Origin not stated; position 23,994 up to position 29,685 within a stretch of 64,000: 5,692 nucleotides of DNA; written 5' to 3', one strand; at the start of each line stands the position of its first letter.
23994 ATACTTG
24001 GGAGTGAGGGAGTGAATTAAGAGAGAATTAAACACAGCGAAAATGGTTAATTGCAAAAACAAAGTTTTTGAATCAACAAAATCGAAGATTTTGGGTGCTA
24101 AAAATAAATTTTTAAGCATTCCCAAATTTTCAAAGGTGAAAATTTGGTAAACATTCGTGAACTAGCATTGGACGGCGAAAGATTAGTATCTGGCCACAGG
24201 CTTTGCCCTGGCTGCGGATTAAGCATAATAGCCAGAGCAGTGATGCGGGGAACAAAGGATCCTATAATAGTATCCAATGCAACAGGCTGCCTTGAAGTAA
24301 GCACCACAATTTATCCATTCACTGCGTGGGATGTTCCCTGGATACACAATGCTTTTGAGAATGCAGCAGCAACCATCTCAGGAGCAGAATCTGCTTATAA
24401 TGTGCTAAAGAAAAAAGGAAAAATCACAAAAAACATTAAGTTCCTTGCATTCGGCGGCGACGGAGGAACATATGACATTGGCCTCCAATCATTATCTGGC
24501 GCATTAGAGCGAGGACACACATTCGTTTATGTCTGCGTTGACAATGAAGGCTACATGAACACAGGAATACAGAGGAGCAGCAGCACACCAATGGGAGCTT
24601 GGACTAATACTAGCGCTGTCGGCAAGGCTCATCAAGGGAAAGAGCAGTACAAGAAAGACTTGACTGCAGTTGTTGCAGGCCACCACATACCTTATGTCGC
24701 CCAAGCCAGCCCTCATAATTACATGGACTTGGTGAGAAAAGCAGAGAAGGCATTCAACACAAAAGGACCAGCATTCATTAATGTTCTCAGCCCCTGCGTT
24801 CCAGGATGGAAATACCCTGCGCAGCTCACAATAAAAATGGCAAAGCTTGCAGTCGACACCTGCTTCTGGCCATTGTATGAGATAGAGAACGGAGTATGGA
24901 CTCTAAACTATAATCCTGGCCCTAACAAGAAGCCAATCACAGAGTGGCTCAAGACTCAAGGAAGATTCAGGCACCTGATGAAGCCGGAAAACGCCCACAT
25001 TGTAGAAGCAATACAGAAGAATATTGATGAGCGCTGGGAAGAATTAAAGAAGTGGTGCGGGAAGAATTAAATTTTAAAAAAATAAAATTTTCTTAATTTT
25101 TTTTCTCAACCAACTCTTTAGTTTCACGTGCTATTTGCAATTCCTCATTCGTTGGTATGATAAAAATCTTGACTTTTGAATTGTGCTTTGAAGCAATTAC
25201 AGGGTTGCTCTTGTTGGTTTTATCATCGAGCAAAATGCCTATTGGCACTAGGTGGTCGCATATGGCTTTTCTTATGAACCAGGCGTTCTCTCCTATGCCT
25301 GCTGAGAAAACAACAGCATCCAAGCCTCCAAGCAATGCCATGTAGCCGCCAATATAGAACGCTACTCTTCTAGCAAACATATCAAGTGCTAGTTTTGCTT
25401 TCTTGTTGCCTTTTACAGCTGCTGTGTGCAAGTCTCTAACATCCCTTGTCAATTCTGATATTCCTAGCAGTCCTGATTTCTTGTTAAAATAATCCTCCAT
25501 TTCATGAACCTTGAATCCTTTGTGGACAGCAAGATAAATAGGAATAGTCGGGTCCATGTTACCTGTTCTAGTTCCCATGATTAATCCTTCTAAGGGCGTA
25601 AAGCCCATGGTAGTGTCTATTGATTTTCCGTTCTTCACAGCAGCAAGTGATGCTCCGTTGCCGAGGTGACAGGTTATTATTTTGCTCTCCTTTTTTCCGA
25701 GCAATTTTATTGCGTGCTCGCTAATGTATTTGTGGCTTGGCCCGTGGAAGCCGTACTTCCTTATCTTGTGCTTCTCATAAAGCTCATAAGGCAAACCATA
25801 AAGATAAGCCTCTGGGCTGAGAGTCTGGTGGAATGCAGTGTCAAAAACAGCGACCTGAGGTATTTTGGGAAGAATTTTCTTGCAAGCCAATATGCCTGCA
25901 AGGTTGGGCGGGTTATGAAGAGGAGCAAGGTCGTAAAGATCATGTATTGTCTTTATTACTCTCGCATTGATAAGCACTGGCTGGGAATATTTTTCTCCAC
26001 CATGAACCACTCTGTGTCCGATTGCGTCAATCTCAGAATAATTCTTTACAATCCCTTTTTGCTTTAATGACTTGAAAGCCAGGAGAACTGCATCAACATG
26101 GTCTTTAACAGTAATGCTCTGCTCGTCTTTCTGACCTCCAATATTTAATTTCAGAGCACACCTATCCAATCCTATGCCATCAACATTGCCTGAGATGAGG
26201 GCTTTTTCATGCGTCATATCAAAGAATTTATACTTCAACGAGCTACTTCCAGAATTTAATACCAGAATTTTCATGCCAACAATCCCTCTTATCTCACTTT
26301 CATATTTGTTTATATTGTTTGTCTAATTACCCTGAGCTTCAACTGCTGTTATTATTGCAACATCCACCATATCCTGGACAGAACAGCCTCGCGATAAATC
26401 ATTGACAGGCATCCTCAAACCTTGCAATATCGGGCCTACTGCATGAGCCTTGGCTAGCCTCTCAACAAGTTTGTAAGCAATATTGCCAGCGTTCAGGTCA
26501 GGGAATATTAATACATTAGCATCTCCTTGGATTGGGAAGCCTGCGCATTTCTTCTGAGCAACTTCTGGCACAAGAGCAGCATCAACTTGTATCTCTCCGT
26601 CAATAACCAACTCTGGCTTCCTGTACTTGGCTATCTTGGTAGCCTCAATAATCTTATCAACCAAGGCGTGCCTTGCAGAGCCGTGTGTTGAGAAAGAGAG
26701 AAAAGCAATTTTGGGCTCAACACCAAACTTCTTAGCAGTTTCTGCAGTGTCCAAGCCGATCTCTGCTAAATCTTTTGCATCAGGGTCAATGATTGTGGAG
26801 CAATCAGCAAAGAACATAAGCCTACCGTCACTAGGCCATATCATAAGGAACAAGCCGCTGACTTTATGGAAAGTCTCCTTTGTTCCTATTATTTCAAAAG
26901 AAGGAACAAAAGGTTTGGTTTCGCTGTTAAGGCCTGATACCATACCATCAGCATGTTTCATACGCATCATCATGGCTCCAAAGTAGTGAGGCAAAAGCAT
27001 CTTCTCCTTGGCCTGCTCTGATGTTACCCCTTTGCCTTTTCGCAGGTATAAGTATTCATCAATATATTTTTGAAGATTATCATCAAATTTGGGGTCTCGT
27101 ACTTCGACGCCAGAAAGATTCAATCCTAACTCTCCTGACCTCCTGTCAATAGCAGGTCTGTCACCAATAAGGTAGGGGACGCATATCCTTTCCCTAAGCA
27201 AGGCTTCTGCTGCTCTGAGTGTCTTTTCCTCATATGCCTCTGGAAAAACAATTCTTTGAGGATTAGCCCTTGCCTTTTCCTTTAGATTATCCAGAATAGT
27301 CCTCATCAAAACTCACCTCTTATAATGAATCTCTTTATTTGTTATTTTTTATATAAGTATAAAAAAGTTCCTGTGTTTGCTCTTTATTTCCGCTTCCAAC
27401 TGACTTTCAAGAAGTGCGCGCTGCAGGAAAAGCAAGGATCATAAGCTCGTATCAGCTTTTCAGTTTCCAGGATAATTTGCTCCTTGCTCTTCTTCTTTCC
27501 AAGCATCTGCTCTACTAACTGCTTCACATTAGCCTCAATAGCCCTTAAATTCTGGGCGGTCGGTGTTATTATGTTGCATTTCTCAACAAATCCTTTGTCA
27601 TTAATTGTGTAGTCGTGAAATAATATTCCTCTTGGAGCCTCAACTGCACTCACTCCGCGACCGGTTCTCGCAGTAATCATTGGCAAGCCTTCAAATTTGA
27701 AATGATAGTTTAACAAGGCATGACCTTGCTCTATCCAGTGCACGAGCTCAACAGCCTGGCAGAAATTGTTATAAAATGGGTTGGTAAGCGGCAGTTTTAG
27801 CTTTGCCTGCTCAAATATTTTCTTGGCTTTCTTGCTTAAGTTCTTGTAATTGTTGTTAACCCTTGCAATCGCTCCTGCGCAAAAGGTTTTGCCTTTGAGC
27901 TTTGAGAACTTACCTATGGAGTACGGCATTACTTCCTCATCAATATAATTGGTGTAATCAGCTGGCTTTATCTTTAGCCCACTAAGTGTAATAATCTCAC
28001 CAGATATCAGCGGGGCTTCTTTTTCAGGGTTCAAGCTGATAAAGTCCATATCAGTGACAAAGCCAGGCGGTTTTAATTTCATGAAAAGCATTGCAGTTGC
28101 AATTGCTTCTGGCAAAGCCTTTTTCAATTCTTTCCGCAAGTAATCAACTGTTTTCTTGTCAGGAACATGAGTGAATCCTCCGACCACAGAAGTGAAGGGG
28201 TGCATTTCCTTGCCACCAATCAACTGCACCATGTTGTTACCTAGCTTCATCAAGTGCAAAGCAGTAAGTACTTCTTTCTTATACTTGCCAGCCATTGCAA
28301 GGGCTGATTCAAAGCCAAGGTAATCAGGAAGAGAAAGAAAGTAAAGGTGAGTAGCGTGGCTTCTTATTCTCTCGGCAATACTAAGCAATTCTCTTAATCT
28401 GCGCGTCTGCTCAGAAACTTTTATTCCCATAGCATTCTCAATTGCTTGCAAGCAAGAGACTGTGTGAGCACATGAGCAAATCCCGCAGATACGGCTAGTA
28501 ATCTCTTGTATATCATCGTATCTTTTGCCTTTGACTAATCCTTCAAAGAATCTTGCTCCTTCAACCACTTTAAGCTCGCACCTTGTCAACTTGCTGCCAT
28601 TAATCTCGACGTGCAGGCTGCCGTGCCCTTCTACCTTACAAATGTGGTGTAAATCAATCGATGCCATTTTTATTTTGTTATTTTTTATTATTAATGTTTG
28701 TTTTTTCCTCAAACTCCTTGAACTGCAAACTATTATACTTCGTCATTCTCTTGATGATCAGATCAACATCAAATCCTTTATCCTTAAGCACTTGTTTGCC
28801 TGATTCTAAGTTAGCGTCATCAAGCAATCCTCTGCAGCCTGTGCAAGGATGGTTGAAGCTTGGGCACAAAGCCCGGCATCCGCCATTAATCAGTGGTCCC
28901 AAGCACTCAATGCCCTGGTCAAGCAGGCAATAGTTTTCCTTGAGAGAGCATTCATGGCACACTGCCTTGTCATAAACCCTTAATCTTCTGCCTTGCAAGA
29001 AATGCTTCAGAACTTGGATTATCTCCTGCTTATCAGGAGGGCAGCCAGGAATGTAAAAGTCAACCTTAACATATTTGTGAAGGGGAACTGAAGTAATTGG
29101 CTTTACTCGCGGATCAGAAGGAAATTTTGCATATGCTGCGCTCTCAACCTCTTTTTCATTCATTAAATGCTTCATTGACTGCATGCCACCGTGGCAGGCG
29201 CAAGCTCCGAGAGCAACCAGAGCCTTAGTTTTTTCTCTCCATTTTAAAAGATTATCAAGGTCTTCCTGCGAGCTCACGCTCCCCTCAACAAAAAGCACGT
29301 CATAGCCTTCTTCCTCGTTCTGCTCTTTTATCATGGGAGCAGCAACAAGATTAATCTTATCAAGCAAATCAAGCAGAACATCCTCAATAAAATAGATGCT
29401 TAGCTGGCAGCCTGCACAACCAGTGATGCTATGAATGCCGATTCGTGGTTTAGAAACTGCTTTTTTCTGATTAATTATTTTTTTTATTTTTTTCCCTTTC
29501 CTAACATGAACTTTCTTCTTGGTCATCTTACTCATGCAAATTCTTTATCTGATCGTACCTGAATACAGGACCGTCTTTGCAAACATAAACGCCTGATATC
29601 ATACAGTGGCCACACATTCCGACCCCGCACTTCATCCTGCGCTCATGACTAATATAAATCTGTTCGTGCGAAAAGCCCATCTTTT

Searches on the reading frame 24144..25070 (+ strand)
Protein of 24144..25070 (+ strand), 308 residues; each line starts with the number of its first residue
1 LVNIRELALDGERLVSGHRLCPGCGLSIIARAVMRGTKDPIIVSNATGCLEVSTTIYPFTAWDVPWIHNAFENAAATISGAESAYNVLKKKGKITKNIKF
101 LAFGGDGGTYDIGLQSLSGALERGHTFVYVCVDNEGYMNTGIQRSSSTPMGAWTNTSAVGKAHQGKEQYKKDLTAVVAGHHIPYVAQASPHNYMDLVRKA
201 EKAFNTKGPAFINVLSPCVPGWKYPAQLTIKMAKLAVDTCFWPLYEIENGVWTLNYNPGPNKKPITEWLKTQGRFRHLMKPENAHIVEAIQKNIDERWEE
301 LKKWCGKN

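Call 18: search_protein_families(library=pfam, proteins=[window:24144-25070:+], max_evalue=0.001)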
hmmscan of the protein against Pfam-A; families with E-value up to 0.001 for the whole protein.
window:24144-25070:+ (308 aa): 1 family
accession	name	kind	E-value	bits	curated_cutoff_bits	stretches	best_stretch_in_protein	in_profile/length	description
PF02775.26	TPP_enzyme_C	-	2.4e-18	66.8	21.9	1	47-214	2-151/151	Thiamine pyrophosphate enzyme, C-terminal TPP binding domain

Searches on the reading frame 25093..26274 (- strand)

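Call 58: search_protein_families(library=pfam, proteins=[window:25093-26274:-], max_evalue=0.001)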
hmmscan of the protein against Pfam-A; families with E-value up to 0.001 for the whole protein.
window:25093-26274:- (393 aa): 1 family
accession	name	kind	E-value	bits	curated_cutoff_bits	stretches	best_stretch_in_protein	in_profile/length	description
PF00871.23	Acetate_kinase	-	3.2e-147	490.7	22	1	2-383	1-392/392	Acetokinase family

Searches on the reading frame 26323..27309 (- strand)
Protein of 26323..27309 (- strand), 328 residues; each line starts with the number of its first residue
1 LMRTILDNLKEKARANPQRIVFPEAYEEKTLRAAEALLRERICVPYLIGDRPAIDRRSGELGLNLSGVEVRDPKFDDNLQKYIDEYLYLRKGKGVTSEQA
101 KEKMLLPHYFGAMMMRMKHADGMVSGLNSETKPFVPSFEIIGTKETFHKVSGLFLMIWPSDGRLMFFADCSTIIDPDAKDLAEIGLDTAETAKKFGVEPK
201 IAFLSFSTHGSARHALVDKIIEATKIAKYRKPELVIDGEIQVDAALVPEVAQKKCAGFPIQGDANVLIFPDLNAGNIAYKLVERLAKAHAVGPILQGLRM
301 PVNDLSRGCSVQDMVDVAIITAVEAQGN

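Call 58: search_protein_families(library=pfam, proteins=[window:26323-27309:-], max_evalue=0.001)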
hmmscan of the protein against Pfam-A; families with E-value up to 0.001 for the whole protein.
window:26323-27309:- (328 aa): 1 family
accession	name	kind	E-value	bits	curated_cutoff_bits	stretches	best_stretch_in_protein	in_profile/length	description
PF01515.24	PTA_PTB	-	3e-113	378.8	24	1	5-322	2-319/319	Phosphate acetyl/butaryl transferase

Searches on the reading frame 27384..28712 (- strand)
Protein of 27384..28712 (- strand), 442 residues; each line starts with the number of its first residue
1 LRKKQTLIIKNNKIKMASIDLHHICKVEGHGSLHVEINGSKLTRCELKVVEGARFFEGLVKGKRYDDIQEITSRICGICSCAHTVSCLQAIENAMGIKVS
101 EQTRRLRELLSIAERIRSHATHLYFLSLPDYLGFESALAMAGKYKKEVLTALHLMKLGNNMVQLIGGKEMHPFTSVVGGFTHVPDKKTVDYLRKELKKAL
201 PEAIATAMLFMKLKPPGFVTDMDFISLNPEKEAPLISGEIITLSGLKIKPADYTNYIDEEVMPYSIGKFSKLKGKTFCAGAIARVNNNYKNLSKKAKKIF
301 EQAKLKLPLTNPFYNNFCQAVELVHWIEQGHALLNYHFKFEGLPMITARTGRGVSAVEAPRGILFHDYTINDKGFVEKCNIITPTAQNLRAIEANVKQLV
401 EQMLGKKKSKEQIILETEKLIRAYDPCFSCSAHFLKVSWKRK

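Call 6: search_protein_families(library=pfam, proteins=[window:27384-28712:-], max_evalue=0.01)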
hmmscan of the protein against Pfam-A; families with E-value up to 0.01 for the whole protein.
window:27384-28712:- (442 aa): 1 family
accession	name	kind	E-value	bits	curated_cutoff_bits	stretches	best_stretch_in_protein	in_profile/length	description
PF00374.24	NiFeSe_Hases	-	2.8e-35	122.7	25.8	2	54-142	1-89/508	Nickel-dependent hydrogenase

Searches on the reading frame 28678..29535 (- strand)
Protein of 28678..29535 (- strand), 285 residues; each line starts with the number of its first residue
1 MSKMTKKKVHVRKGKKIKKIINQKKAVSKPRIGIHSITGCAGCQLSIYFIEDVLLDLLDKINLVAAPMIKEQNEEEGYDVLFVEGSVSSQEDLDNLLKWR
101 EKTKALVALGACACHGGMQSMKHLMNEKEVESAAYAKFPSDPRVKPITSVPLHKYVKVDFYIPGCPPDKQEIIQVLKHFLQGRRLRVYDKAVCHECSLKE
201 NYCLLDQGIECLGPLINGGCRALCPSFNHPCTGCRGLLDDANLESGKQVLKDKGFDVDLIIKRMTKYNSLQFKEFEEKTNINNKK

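Call 6: search_protein_families(library=pfam, proteins=[window:28678-29535:-], max_evalue=0.01)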
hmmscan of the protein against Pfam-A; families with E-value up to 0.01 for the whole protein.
window:28678-29535:- (285 aa): 1 family
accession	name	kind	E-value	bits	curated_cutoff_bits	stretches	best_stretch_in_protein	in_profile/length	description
PF01058.29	Oxidored_q6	-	1.3e-29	103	27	1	40-178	1-127/128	NADH ubiquinone oxidoreductase, 20 Kd subunit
